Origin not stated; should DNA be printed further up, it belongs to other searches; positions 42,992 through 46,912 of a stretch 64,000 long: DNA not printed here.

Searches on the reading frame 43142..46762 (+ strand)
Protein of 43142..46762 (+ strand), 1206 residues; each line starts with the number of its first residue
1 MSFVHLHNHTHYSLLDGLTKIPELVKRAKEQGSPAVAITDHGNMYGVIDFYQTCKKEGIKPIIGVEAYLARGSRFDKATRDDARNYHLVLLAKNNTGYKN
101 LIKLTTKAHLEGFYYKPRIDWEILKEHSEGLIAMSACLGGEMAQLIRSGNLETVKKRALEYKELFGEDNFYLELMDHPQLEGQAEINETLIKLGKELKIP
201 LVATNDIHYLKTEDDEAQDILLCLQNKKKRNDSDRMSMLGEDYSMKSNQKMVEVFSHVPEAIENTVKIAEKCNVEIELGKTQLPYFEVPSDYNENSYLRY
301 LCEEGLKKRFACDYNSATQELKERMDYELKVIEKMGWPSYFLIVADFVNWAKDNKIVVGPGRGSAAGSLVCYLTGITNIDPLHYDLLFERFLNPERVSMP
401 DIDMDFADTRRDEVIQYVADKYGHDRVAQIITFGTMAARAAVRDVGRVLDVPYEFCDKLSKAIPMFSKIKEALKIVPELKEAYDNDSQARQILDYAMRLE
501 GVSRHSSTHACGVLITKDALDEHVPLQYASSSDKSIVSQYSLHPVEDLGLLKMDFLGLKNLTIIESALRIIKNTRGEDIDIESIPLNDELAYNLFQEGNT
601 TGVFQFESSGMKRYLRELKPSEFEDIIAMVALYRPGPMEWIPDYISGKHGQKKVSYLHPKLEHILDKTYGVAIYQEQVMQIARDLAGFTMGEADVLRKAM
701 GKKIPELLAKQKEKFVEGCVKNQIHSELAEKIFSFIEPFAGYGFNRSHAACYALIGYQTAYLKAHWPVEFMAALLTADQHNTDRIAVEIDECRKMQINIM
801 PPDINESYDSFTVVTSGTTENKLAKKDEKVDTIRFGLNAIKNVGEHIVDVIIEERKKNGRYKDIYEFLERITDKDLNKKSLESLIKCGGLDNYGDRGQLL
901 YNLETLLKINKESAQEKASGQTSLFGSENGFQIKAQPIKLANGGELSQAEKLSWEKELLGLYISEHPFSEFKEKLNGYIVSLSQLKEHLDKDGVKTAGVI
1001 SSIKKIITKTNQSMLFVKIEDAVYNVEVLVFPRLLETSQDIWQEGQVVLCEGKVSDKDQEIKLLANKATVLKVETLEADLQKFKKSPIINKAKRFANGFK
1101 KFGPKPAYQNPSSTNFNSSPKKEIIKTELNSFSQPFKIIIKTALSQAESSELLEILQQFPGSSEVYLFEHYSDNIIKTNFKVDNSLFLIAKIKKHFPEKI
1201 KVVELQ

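Call 8: search_protein_families(library=pfam, proteins=[window:43142-46762:+], max_evalue=0.01)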
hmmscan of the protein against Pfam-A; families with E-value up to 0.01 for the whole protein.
window:43142-46762:+ (1206 aa): 5 families
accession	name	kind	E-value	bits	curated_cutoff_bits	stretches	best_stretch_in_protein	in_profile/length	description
PF07733.18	DNA_pol3_alpha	-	5.8e-105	351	23.9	1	296-557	1-260/260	Bacterial DNA polymerase III alpha NTPase domain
PF17657.6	DNA_pol3_finger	-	5.9e-67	224.6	22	1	560-722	1-165/166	Bacterial DNA polymerase III alpha subunit finger domain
PF02811.25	PHP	-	4.6e-63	212.9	26.4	1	5-177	1-164/164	PHP domain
PF14579.12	HHH_6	-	2.1e-25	89.2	25.6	1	797-898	2-89/90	Helix-hairpin-helix motif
PF01336.31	tRNA_anti-codon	-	1.6e-07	31.6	27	1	994-1071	1-75/75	OB-fold nucleic acid binding domain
